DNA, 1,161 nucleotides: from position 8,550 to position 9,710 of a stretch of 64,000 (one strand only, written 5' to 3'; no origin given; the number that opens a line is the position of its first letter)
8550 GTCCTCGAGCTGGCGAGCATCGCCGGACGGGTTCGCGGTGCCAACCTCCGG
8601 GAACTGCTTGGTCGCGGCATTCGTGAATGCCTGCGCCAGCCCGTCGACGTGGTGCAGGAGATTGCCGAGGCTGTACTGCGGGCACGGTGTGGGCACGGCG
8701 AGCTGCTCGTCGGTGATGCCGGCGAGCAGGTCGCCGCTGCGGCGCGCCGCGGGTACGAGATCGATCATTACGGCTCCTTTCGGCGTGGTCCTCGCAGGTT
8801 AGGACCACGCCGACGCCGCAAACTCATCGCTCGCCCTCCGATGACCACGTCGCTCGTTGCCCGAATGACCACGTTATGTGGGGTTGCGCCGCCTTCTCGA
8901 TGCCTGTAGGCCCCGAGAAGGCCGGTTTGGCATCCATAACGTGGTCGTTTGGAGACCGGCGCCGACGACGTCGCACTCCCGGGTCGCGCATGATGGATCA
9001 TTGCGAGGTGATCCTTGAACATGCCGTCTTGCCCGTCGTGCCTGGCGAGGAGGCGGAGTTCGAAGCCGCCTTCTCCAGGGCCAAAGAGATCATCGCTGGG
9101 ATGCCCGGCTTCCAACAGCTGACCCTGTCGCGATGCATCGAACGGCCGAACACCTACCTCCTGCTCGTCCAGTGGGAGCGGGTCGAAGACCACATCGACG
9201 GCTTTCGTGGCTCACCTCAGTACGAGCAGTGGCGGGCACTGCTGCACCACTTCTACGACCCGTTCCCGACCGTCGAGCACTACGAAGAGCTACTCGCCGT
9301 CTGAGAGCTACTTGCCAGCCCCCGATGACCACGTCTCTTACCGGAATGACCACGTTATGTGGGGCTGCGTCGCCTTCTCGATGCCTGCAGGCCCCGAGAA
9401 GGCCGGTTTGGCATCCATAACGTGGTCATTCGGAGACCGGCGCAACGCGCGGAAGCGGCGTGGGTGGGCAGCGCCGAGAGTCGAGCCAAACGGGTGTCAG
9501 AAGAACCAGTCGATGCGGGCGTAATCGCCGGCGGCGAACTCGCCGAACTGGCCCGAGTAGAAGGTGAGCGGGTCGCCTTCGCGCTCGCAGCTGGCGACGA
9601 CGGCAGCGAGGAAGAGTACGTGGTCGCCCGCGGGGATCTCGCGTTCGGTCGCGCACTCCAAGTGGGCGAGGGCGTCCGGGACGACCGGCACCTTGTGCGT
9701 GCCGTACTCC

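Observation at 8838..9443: Small ABM monooxygenase gene bracketed by two direct copies of a ~122-125 bp structured repeat (family C)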

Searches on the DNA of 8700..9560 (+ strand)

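Call 8: search_rna_families(source=window, start=8700, end=9560, threshold=evalue, max_evalue=10)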
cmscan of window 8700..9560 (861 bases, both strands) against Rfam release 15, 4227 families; matches with E-value up to 10: 6.
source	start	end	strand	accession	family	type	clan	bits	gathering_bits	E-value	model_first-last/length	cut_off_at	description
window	9348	9427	+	RF01920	mir-764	Gene; miRNA;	-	21.4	82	0.13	1-85/85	no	mir-764 microRNA precursor family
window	8867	8946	+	RF01920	mir-764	Gene; miRNA;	-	21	82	0.17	1-85/85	no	mir-764 microRNA precursor family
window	8767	8821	-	RF03863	mir-1258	Gene; miRNA;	-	18.9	74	1.5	1-72/72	no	mir-1258 microRNA precursor family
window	8700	8757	+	RF00990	mir-552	Gene; miRNA;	-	16.9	100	3.1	26-83/83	5'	mir-552 microRNA precursor family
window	9512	9558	-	RF03661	mir-933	Gene; miRNA;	-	15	100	5.8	1-77/77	no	mir-933 microRNA precursor family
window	9278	9327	+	RF01149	sR10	Gene; snRNA; snoRNA; CD-box;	-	10.9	45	6.2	1-54/54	no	Small nucleolar RNA sR10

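Call 20: search_dna_similar(query=window:8831-8965:+, collection=plasmids, mode=distant, max_evalue=1)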
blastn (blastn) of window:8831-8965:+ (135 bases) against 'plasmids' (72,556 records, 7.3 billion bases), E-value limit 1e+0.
Records with a match: 1; places in all: 1; records where one place covers at least 80% of the query: 0.
Best place of each record, by identity: 80-90% 1.
By first word of the organism name: Mesorhizobium 1.
By predicted mobility (MOB-suite, as given by PLSDB): non-mobilizable 1.
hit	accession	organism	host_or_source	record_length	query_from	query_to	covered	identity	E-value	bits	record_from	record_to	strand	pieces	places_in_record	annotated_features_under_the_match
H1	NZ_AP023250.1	Mesorhizobium sp. 131-2-5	Lotus japonicus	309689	42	76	26%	85.7%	3e-1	42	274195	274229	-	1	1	none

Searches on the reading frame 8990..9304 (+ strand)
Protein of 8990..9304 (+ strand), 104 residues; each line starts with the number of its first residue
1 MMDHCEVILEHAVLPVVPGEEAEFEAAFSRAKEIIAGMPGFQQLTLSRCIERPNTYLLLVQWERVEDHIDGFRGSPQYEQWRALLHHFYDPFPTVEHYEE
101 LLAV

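Call 16: search_protein_families(library=pfam, proteins=[window:8990-9304:+])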
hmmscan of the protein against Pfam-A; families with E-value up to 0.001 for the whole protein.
window:8990-9304:+ (104 aa): 1 family
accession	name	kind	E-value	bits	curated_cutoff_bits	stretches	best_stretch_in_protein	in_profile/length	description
PF03992.22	ABM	-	1.2e-13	51.5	23.1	1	10-83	4-77/78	Antibiotic biosynthesis monooxygenase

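Call 17: find_homologous_proteins(query=window:8990-9304:+)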
Query window:8990-9304:+ (104 aa): 7999 proteins with E <= 0.001 among 8000 candidates; the best 120 are listed.
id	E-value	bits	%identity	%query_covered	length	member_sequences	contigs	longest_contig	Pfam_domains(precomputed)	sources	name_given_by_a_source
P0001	9.6e-56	205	99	88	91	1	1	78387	PF03992.23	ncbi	ncbi:MAG: antibiotic biosynthesis monooxygenase family protein [Streptosporangiales bacterium]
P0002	1.2e-46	175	79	88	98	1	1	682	PF03992.23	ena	-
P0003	2.2e-46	175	77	93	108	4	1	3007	PF03992.23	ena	-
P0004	2.3e-46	174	77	93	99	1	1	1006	PF03992.23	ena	-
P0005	3.1e-46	174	73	94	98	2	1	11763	PF03992.23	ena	-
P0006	3.9e-46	174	79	88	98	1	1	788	PF03992.23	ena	-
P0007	4.0e-46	174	74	96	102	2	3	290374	PF03992.23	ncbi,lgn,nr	ncbi:antibiotic biosynthesis monooxygenase family protein [Rhodococcus triatomae]|nr:antibiotic bios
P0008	4.1e-46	174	74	97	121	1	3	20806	PF03992.23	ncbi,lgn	ncbi:MAG: antibiotic biosynthesis monooxygenase [Pseudonocardiaceae bacterium]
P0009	1.3e-45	172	77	91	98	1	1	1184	PF03992.23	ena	-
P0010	1.5e-45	172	74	94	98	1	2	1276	PF03992.23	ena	-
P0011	1.7e-45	172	78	91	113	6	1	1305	PF03992.23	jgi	jgi:heme-degrading monooxygenase HmoA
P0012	2.2e-45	171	74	94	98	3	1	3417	PF03992.23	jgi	jgi:heme-degrading monooxygenase HmoA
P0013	2.8e-45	171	74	94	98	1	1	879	PF03992.23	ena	-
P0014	3.1e-45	171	76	93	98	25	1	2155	PF03992.23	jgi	jgi:heme-degrading monooxygenase HmoA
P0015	3.3e-45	171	73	93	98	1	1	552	PF03992.23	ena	-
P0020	4.8e-45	170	79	91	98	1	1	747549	PF03992.23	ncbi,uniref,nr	ncbi:antibiotic biosynthesis monooxygenase family protein [Nocardioides currus]|uniref:Antibiotic bi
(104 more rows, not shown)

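Call 18: find_encoding_contigs(protein=P0001, flank=10000, max_places=6)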
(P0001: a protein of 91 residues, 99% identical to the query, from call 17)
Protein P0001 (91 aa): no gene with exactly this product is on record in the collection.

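Call 19: list_cluster_members(proteins=[P0001])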
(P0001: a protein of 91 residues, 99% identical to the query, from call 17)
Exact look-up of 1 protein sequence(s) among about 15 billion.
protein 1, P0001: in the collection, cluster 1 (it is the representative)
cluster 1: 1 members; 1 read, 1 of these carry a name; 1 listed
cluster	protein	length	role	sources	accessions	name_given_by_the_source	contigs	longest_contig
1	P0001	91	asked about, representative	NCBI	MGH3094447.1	MAG: antibiotic biosynthesis monooxygenase family protein [Streptosporangiales bacterium]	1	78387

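Call 25: find_encoding_contigs(protein=P0020, flank=4000, max_places=2)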
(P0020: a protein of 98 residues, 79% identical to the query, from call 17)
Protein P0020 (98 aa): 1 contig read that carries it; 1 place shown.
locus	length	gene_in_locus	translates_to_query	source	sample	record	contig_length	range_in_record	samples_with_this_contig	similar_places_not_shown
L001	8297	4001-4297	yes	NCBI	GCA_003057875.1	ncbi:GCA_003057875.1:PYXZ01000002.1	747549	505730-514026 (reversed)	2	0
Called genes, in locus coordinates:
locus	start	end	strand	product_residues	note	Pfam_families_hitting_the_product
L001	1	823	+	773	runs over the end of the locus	PF00884:Sulfatase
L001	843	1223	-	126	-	PF01042:Ribonuc_L-PSP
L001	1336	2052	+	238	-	PF12867:DinB_2, PF04978:MST (weak)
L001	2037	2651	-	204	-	-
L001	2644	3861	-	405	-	PF08486:SpoIID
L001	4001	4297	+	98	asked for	PF03992:ABM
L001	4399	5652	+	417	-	PF02720:DUF222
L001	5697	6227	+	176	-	PF01583:APS_kinase (weak), PF13189:Cytidylate_kin2, PF13671:AAA_33, PF13238:AAA_18, PF01202:SKI (faint)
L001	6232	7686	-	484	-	PF01262:AlaDh_PNT_C (weak), PF01134:GIDA (weak), PF03486:HI0933_like (faint), PF07992:Pyr_redox_2, PF12831:FAD_oxidored (weak), PF13738:Pyr_redox_3, PF00070:Pyr_redox, PF02852:Pyr_redox_dim, +1 more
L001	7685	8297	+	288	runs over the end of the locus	PF06013:WXG100 (weak)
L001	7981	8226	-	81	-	-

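Call 26: find_encoding_contigs(protein=P0008, flank=4000, max_places=2)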
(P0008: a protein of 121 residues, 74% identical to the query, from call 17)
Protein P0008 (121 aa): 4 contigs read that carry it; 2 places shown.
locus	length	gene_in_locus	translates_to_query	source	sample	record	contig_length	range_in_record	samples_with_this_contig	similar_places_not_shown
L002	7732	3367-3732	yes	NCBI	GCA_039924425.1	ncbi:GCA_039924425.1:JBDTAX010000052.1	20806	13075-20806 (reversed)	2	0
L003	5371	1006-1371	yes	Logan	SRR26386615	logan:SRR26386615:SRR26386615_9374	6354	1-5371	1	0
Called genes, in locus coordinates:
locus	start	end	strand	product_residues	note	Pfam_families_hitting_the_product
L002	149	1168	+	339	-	PF00579:tRNA-synt_1b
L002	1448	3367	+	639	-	PF00270:DEAD, PF00271:Helicase_C, PF16124:RecQ_Zn_bind, PF09382:RQC, PF00570:HRDC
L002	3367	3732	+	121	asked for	PF03992:ABM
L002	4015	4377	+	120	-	-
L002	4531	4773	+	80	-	PF02604:PhdYeFM_antitox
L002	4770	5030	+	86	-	PF06769:YoeB_toxin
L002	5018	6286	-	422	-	PF07929:PRiA4_ORF3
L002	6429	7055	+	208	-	-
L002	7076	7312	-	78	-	PF04149:DUF397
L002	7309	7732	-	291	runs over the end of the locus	PF13560:HTH_31, PF19054:DUF5753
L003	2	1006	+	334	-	?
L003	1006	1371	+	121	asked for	PF03992:ABM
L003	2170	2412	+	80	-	PF02604:PhdYeFM_antitox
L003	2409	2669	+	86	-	PF06769:YoeB_toxin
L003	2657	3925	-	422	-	PF07929:PRiA4_ORF3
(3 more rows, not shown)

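Call 27: find_encoding_contigs(protein=P0005, flank=4000, max_places=2)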
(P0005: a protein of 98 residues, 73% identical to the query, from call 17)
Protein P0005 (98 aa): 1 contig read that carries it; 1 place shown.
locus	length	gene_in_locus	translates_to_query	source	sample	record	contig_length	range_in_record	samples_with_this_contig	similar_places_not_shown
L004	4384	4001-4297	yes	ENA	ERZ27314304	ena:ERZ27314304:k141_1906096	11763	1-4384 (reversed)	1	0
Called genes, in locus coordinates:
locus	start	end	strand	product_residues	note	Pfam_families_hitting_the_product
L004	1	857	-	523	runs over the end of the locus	PF00196:GerE, PF12146:Hydrolase_4, PF00561:Abhydrolase_1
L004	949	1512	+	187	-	PF02566:OsmC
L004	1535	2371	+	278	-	PF01135:PCMT, PF01209:Ubie_methyltran, PF06325:PrmA (weak), PF13489:Methyltransf_23, PF13847:Methyltransf_31, PF08241:Methyltransf_11, PF08242:Methyltransf_12, PF13649:Methyltransf_25, +2 more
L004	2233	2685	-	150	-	-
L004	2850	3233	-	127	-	-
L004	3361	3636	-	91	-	PF05016:ParE_toxin, PF05973:Gp49 (faint)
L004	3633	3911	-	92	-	PF02604:PhdYeFM_antitox (weak)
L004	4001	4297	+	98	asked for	PF03992:ABM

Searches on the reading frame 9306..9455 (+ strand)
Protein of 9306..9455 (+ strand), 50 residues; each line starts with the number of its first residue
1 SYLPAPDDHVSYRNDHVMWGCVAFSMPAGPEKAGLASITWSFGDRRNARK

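Call 57: search_protein_representatives(alignment_id=A2)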
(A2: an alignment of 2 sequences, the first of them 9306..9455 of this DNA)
Query: 2 sequences, 51 profile positions. Proteins with E-value up to 0.001 (for the whole library): 3; up to 1e-10: 0; up to 1e-30: 0. The best 3 are listed.
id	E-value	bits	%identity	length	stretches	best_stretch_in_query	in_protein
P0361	8.6e-09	51.0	-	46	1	14-46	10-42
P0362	3.8e-07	45.8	-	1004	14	16-28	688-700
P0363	3.5e-05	39.5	-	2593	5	15-45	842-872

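Call 59: find_encoding_contigs(protein=P0361, flank=6000, max_places=10)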
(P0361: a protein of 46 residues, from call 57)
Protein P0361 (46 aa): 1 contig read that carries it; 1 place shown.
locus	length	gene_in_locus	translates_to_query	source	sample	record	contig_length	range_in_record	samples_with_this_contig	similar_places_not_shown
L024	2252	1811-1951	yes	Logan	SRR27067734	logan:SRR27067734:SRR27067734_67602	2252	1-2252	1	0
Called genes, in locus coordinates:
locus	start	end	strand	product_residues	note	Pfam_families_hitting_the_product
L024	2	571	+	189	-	?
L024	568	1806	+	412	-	PF00111:Fer2, PF01799:Fer2_2, PF06240:COXG (weak)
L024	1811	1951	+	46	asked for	-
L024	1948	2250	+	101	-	?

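Call 60: list_cluster_members(proteins=[P0361])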
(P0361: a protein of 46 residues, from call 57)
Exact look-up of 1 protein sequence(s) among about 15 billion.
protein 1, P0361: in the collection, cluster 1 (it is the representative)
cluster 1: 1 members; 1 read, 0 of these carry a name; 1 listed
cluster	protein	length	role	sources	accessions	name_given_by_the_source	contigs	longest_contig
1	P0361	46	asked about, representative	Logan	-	-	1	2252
